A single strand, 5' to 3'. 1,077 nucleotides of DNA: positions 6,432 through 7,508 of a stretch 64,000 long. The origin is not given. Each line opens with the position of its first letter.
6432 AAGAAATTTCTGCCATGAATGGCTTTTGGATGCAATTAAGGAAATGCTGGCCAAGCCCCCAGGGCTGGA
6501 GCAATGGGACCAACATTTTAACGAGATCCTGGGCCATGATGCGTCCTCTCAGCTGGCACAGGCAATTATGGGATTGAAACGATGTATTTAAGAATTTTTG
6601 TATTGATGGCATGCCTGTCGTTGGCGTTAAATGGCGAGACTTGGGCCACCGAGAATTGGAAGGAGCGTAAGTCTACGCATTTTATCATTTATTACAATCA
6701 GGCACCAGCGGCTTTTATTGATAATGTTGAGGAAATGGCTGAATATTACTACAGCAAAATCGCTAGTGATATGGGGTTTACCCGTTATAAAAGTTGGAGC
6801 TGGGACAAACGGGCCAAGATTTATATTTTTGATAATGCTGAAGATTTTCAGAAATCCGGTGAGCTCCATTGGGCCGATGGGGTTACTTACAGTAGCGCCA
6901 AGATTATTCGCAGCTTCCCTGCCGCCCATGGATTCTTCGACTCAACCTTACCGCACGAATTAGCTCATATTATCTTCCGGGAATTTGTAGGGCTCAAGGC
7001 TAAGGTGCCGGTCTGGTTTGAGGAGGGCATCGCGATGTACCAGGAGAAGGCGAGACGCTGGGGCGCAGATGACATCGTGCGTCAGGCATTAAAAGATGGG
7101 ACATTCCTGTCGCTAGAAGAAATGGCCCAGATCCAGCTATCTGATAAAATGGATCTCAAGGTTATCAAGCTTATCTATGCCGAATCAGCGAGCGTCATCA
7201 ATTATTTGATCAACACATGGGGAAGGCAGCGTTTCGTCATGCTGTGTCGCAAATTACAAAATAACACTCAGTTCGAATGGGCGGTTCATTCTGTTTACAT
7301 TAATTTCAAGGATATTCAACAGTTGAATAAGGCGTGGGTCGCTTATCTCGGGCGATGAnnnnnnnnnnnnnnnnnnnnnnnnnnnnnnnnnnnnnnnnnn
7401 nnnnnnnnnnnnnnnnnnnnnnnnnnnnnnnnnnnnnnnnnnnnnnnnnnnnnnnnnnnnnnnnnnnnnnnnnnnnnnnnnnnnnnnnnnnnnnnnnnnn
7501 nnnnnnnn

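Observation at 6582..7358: Secreted HExxH...E metallopeptidase-like gene translationally embedded in the dcw cluster between murG and murC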

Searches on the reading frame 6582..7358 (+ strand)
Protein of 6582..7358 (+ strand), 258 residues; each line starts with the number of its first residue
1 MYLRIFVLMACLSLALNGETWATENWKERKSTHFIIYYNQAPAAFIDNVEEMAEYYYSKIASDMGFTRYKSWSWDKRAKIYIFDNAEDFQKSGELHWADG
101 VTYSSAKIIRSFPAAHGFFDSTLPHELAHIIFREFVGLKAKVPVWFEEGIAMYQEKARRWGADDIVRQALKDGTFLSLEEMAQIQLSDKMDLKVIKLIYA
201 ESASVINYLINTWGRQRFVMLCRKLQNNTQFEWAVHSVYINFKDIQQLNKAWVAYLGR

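Call 5: search_protein_families(library=pfam, proteins=[window:6582-7358:+], max_evalue=0.01)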
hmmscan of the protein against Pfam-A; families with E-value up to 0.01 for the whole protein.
window:6582-7358:+ (258 aa): 2 families
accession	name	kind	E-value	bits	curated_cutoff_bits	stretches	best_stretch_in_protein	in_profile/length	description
PF13485.12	Peptidase_MA_2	-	5.7e-22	78.9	32.4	1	77-256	20-199/201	Peptidase MA superfamily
PF19527.4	DUF6055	-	0.0032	16.9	27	1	33-131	37-140/417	Family of unknown function (DUF6055)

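Call 6: search_protein_families(library=ncbifam, proteins=[window:6582-7358:+], max_evalue=1)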
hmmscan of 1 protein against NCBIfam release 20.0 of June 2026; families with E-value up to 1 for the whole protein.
window:6582-7358:+ (258 aa): 2 families
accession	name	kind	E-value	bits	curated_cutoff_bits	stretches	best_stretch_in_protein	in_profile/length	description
NF033876.2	flagella_HExxH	equivalog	6e-05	22.7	205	1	118-239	128-245/384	flagellinolysin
NF001837.0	PRK00560.1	equivalog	0.09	12.5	182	1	175-229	103-152/196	molybdenum cofactor guanylyltransferase MobA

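Call 7: find_homologous_proteins(query=window:6582-7358:+, max_evalue=0.001)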
Query window:6582-7358:+ (258 aa): 465 proteins with E <= 0.001 among 1033 candidates; the best 120 are listed.
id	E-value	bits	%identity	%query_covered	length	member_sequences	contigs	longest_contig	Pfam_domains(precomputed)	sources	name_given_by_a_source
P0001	3.5e-172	589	100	100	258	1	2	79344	PF13485.12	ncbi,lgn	-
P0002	3.1e-124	432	71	100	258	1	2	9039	PF13485.12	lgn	-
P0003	9.8e-109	381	63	99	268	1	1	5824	PF13485.12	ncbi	-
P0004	2.1e-106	373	63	99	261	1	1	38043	PF13485.12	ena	-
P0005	2.7e-106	373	64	97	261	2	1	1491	PF13485.12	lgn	-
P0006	3.4e-106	373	64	98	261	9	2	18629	PF13485.12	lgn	-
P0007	1.2e-105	371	62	97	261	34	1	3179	PF13485.12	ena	-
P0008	1.8e-105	370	61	99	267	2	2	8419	PF13485.12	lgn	-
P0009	3.7e-105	369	61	98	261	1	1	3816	PF13485.12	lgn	-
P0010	6.2e-105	368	63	99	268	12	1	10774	PF13485.12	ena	-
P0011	1.3e-100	354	59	100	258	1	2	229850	PF13485.12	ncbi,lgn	-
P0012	1.9e-99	350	58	98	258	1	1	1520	PF13485.12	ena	-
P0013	6.9e-98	345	57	98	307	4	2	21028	PF13485.12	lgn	-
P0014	9.1e-98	345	58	98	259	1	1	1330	PF13485.12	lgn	-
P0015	1.1e-97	345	58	96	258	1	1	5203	PF13485.12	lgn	-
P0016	2.5e-97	344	61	94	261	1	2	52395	PF13485.12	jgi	jgi:hypothetical protein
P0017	3.6e-96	340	58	97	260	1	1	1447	PF13485.12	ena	-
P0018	1.3e-94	335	57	99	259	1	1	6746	PF13485.12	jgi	-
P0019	2.2e-94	334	56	99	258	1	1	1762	PF13485.12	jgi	-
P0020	3.1e-94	333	55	99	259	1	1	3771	PF13485.12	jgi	-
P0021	1.1e-93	332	61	90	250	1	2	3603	PF13485.12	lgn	-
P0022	1.9e-93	331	59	91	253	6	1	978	PF13485.12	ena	-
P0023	4.0e-93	330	56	98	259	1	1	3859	PF13485.12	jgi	-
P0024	1.0e-92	328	55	98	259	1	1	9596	PF13485.12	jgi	-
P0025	1.3e-92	328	54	99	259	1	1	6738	PF13485.12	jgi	-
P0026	1.3e-92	328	57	99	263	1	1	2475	PF13485.12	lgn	-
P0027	1.8e-92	328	55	99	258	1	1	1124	PF13485.12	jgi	-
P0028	2.0e-92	327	53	99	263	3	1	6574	PF13485.12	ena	-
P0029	3.2e-92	327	57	93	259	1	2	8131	PF13485.12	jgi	-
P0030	3.9e-92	327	55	100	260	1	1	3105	PF13485.12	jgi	jgi:hypothetical protein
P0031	4.1e-92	326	55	97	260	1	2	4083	PF13485.12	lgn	-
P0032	4.4e-92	326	56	99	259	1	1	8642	PF13485.12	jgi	-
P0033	8.7e-92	325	54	99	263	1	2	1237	PF13485.12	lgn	-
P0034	8.9e-92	325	56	99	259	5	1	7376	PF13485.12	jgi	-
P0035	2.6e-91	324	54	97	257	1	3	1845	PF13485.12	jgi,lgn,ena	-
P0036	5.4e-91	323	55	97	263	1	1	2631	PF13485.12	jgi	jgi:hypothetical protein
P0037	1.1e-90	322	55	98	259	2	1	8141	PF13485.12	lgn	-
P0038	1.2e-90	322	54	97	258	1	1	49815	PF13485.12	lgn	-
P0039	1.3e-90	322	52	100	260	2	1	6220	PF13485.12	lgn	-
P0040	1.3e-90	322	54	98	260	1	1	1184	PF13485.12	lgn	-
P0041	2.2e-90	321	54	99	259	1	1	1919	PF13485.12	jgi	-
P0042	2.4e-90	321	56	98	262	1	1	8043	PF13485.12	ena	-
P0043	2.8e-90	320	54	98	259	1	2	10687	PF13485.12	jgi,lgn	-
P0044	3.9e-90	320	64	79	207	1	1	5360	PF13485.12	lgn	-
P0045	5.2e-90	320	53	98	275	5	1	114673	PF13485.12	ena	-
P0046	8.8e-90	319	56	98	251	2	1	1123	PF13485.12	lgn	-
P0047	9.4e-90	319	53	98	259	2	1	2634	PF13485.12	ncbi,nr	ncbi:MAG: peptidase MA family metallohydrolase [Candidatus Omnitrophota bacterium]|nr:peptidase MA f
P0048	1.2e-89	318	52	98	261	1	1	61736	PF13485.12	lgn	-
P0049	1.3e-89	318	55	98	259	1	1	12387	PF13485.12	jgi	-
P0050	1.6e-89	318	58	90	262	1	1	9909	PF13485.12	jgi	-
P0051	1.7e-89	318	56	91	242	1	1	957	PF13485.12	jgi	-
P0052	2.4e-89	317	53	99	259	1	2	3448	PF13485.12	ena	-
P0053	3.2e-89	317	53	97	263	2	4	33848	PF13485.12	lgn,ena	-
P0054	3.5e-89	317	52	99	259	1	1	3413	PF13485.12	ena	-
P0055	4.6e-89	316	55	94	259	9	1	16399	PF13485.12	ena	-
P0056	7.6e-89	316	52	98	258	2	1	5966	PF13485.12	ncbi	-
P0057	8.9e-89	316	54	97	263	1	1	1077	PF13485.12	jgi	jgi:hypothetical protein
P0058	9.7e-89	315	53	100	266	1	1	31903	PF13485.12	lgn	-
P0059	1.2e-88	315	55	99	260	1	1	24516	PF13485.12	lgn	-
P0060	1.2e-88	315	55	90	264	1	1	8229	PF13485.12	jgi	-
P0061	1.3e-88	315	55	95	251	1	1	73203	PF13485.12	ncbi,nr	ncbi:MAG: hypothetical protein JW847_09190 [Candidatus Omnitrophica bacterium]|nr:hypothetical prote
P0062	1.7e-88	315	54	97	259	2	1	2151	PF13485.12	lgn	-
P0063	1.7e-88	315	52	98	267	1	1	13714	PF13485.12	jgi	jgi:hypothetical protein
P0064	2.1e-88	314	56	91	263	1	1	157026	PF13485.12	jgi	jgi:hypothetical protein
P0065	2.2e-88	314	54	97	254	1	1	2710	PF13485.12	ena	-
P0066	3.0e-88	314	55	97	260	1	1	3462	PF13485.12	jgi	jgi:hypothetical protein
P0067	4.4e-88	313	54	94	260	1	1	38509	PF13485.12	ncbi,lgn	-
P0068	4.8e-88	313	52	98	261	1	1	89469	PF13485.12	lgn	-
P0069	6.7e-88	313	52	99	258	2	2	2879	PF13485.12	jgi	-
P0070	8.5e-88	312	55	98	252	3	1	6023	PF13485.12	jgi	-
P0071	9.6e-88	312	57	90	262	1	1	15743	PF13485.12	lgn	-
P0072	1.0e-87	312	54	100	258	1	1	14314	PF13485.12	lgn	-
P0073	1.3e-87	312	54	97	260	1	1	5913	PF13485.12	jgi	-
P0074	1.9e-87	311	54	99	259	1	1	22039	PF13485.12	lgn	-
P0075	2.1e-87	311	55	93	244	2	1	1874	PF13485.12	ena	-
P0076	2.2e-87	311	61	83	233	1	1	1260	PF13485.12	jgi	-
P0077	2.2e-87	311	50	100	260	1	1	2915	PF13485.12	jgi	-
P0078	2.4e-87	311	52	99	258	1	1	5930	PF13485.12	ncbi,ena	-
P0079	2.5e-87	311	53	100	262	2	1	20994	PF13485.12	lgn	-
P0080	3.1e-87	311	55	98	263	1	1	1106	PF13485.12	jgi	-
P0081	4.3e-87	310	54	93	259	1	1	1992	PF13485.12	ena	-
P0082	4.6e-87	310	55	93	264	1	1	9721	PF13485.12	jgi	-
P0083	4.9e-87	310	52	98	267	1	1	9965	PF13485.12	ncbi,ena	-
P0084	5.0e-87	310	53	99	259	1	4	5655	PF13485.12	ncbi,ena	-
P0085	5.8e-87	310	56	90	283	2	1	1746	PF13485.12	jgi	-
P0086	6.0e-87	310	53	99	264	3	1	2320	PF13485.12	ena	-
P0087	1.2e-86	309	53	100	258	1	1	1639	PF13485.12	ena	-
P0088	1.8e-86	308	51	98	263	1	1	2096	PF13485.12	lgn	-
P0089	2.0e-86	308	54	99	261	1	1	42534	PF13485.12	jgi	-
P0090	3.0e-86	307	54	93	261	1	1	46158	PF13485.12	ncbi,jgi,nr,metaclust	ncbi:MAG: peptidase MA family metallohydrolase [Candidatus Zapsychrus exili]|nr:peptidase MA family 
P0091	3.0e-86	307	52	98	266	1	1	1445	PF13485.12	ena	-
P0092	4.1e-86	307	54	96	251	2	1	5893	PF13485.12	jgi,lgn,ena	-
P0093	7.8e-86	306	52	100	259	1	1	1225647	PF13485.12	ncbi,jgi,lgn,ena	ncbi:MAG: peptidase MA family metallohydrolase [Candidatus Omnitrophota bacterium]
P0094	8.5e-86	306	52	100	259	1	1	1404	PF13485.12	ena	-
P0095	1.4e-85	305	51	98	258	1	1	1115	PF13485.12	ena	-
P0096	1.5e-85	305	55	92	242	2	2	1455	PF13485.12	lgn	-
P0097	2.3e-85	304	54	91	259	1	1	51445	PF13485.12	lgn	-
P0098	2.9e-85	304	51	99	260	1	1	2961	PF13485.12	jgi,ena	-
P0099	3.2e-85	304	51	100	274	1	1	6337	PF13485.12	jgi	-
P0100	4.1e-85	304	52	98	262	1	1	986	PF13485.12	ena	-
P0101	6.5e-85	303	53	98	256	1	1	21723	PF13485.12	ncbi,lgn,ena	-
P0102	7.3e-85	303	51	97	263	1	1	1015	PF13485.12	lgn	-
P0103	7.8e-85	303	55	91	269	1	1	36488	PF13485.12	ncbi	-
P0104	1.0e-84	302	53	92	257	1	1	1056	PF13485.12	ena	-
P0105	1.1e-84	302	52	99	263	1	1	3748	PF13485.12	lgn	-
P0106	1.2e-84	302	52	98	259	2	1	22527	PF13485.12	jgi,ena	-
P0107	1.4e-84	302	51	97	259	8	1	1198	PF13485.12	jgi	-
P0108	1.4e-84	302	54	93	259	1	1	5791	PF13485.12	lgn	-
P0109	1.7e-84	301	52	99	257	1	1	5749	PF13485.12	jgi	jgi:hypothetical protein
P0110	1.7e-84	301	49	98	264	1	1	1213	PF13485.12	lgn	-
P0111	2.1e-84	301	51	100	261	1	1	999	PF13485.12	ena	-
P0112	2.4e-84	301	50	97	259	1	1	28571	PF13485.12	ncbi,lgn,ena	-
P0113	2.8e-84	301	51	93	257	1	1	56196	PF13485.12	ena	-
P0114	2.9e-84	301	53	97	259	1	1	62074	PF13485.12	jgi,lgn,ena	-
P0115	5.1e-84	300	55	88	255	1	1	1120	PF13485.12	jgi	-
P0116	5.6e-84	300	52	98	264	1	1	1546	PF13485.12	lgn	-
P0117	5.9e-84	300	50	98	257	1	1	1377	PF13485.12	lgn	-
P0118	8.4e-84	299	52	96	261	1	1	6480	PF13485.12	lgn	-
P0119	9.6e-84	299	52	99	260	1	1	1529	PF13485.12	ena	-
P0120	1.4e-83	299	52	100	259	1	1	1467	PF13485.12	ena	-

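Call 8: find_encoding_contigs(protein=window:6582-7358:+, flank=10000, max_places=6)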
Protein window:6582-7358:+ (258 aa): 2 contigs read that carry it; 2 places shown.
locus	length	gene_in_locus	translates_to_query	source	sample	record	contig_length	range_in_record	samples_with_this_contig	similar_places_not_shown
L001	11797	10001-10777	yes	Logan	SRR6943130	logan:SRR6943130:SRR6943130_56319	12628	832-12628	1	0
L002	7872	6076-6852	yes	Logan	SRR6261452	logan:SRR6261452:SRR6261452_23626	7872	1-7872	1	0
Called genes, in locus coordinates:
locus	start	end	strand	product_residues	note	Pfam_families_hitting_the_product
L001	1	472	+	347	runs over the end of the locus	PF01209:Ubie_methyltran (faint), PF01795:Methyltransf_5, PF01189:Methyltr_RsmB-F (weak), PF13649:Methyltransf_25 (weak), PF13847:Methyltransf_31 (faint)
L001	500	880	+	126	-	-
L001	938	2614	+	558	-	PF03717:PBP_dimer, PF00905:Transpeptidase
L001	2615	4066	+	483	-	PF01225:Mur_ligase, PF08245:Mur_ligase_M, PF02875:Mur_ligase_C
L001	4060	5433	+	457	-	PF01225:Mur_ligase, PF08245:Mur_ligase_M, PF02875:Mur_ligase_C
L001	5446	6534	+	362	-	PF10555:MraY_sig1 (weak), PF00953:Glycos_transf_4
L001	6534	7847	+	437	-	PF21799:MurD-like_N (weak), PF08245:Mur_ligase_M, PF02875:Mur_ligase_C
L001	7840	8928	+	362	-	PF01098:FTSW_RODA_SPOVE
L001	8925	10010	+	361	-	PF03033:Glyco_transf_28, PF04101:Glyco_tran_28_C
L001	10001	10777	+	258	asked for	PF13485:Peptidase_MA_2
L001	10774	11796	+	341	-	?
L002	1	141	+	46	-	?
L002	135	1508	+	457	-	PF01225:Mur_ligase, PF08245:Mur_ligase_M, PF02875:Mur_ligase_C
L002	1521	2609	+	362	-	PF10555:MraY_sig1 (weak), PF00953:Glycos_transf_4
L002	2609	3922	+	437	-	PF21799:MurD-like_N (weak), PF08245:Mur_ligase_M, PF02875:Mur_ligase_C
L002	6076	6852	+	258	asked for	PF13485:Peptidase_MA_2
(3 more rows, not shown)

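Call 11: find_related_loci(query=A1, collection=genome_contigs, flank=6000)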
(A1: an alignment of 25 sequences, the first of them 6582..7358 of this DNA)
Query A1 (258 aa) in genome_contigs; peptide patterns used: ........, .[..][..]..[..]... (x = any residue, [..] = any of these).
279 stretches matched a pattern; 249 encode a relative of the query (tblastn E <= 1e-3); the best 80 are kept; 80 distinct loci.
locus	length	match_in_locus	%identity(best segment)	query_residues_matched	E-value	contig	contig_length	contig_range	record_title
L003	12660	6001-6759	62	7-256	1e-109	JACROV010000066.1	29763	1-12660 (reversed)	MAG: Candidatus Omnitrophota bacterium isolate NC_groundwater_1970_Pr3_S-0.2um_51_5 scaffold_484427, whole genome shotgu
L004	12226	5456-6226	63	1-256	1e-106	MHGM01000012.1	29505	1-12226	MAG: Omnitrophica WOR_2 bacterium RIFCSPHIGHO2_01_FULL_52_10 rifcsphigho2_01_scaffold_14628, whole genome shotgun sequen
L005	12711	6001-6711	60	23-258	1e-97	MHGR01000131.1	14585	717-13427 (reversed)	MAG: Omnitrophica WOR_2 bacterium RIFCSPHIGHO2_02_FULL_52_10 rifcsphigho2_02_scaffold_8849, whole genome shotgun sequenc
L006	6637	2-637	65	46-256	9e-97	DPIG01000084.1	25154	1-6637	MAG TPA_asm: Candidatus Omnitrophota bacterium isolate UBA10147 contig_2183, whole genome shotgun sequence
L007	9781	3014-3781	53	3-256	5e-95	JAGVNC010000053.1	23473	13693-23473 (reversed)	MAG: Candidatus Omnitrophota bacterium isolate DeMMO3_17 c_000000007347, whole genome shotgun sequence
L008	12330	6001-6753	54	7-256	4e-94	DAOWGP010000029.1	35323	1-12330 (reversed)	MAG TPA_asm: Candidatus Omnitrophota bacterium isolate CSMAG_1994 CSMAG_1994_k141_1257931_length_35323_cov_56.6131, whol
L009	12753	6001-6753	54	7-256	5e-94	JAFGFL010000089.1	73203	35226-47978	MAG: Candidatus Omnitrophota bacterium isolate Zod_Metabat.1316 k87_14593211, whole genome shotgun sequence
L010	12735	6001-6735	54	15-256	1e-92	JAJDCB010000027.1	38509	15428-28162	MAG: Candidatus Omnitrophota bacterium isolate OFTM390 OFTM390_26, whole genome shotgun sequence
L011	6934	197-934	55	12-256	8e-93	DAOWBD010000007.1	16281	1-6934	MAG TPA_asm: Candidatus Omnitrophota bacterium isolate CSMAG_1852 CSMAG_1852_k141_2086395_length_16281_cov_11.2605, whol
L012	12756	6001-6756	53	7-258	4e-90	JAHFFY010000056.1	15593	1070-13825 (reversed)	MAG: Candidatus Omnitrophota bacterium isolate nzgw302 NODE_5374_length_15594_cov_4.343437, whole genome shotgun sequenc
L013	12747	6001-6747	51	6-256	2e-89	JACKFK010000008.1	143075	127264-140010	MAG: Candidatus Omnitrophota bacterium isolate HK-STAS-OMNI-3 HK-STAS-OMNI-3_8, whole genome shotgun sequence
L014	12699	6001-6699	55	25-256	9e-89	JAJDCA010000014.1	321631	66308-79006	MAG: Candidatus Omnitrophota bacterium isolate OFTM38 OFTM38_13, whole genome shotgun sequence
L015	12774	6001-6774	49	5-258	2e-86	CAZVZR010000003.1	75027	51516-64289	MAG TPA_asm: uncultured Planctomycetales bacterium isolate SRP193066_co2_435 genome assembly, contig: NODE_99_length_750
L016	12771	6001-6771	49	1-256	1e-86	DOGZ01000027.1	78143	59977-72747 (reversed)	MAG TPA_asm: Candidatus Omnitrophota bacterium isolate UBA10174 contig_11453, whole genome shotgun sequence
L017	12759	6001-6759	50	4-256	5e-86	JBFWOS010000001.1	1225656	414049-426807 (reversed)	MAG: Candidatus Omnitrophota bacterium isolate CA_2019_TPBF_141 NODE_21_length_1225656_cov_49.572922_TPBF, whole genome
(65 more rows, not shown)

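Call 12: search_solved_structures(query=A1, max_evalue=1, show_alignments=2)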
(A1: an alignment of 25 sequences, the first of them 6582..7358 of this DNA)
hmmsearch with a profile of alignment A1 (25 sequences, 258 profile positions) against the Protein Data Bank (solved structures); distinct sequences matched with E-value up to 1: 0.

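Call 22: predict_structure(alignment_id=A1)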
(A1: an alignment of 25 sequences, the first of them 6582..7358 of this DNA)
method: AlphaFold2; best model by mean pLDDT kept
length: 258 residues; sequences in the alignment: 25
mean_pLDDT: 87.9   pTM: 0.83
mean pLDDT of the five models: 87.9, 87.6, 86.5, 86.1, 85.6
residues with pLDDT >= 90: 174; 70-90: 61; 50-70: 16; < 50: 7
segments of 3 or more residues with pLDDT < 50: 17-23
pLDDT, mean of each block of 10 residues (from residue 1): 74 53 74 93 95 95 78 80 91 79 92 90 95 91 94 82 93 96 88 92 95 93 89 93 94 95
secondary structure, 60 per line:
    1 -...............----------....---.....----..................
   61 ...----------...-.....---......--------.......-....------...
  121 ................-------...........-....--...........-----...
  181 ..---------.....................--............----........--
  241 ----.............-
elements in order: H2-16 E27-30 E34-38 H43-63 E78-82 H86-91 E100-103 E108-111 H118-136 H144-154 H156-159 H162-172 H178-182 H192-212 H215-226 H231-238 H245-257

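Call 24: search_protein_representatives(alignment_id=A1)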
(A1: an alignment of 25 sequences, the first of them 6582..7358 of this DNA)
Query: 25 sequences, 258 profile positions. Proteins with E-value up to 0.001 (for the whole library): 6873; up to 1e-10: 1523; up to 1e-30: 220. The best 150 are listed.
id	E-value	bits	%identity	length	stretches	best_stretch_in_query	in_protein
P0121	4.2e-107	373.9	-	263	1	11-257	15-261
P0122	9.8e-102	356.3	-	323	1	8-257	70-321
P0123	8.4e-96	336.9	-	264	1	8-257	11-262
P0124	1.1e-95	336.5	-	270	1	6-257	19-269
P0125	2.1e-91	322.5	-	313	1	6-258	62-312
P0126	6.1e-88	311.1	-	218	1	7-202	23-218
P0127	2.4e-84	299.4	-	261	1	4-256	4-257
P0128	1.9e-83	296.4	-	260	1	5-257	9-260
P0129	9.3e-83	294.1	-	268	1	1-257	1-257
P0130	1.4e-82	293.5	-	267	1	6-257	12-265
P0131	1.1e-80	287.3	-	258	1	8-256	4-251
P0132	7.1e-77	274.9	-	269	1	3-257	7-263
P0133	1.6e-76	273.7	-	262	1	16-257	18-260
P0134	4.7e-75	268.9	-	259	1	1-258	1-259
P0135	6.1e-75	268.5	-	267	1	8-257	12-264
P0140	2.3e-68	247.0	-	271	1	2-257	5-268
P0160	5.8e-61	222.7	-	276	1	17-256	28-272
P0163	1.9e-59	217.8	-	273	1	7-256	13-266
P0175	5.7e-56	206.3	-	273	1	6-256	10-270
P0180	1.2e-54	202.1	-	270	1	8-256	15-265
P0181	2.1e-54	201.2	-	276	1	6-257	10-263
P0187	1.2e-53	198.7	-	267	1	8-256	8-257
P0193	2.4e-52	194.4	-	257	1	6-253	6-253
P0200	1.5e-51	191.9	-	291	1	9-257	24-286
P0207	2.9e-50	187.6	-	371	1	23-257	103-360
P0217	5.1e-49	183.6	-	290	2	9-195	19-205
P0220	9.4e-49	182.7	-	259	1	2-257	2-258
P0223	1.6e-48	181.9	-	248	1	29-257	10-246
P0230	9.8e-48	179.4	-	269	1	6-257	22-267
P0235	8.1e-47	176.4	-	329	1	12-196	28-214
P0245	5.2e-46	173.7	-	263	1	9-257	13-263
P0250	1.1e-44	169.4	-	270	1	18-257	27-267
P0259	1.0e-43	166.2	-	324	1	8-241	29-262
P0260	1.3e-43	165.8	-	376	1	9-256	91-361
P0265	1.2e-42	162.7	-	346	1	5-257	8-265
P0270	6.0e-42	160.4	-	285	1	5-258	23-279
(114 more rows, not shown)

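Call 29: find_encoding_contigs(protein=P0270, flank=6000, max_places=3)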
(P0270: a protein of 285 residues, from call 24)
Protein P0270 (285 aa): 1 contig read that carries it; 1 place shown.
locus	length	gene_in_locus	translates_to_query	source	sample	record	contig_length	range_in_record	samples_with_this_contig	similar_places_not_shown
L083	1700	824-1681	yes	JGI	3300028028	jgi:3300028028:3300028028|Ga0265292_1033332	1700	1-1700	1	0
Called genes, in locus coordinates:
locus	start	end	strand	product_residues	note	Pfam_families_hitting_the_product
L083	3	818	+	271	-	PF00263:Secretin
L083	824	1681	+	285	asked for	PF13485:Peptidase_MA_2, PF01433:Peptidase_M1 (faint)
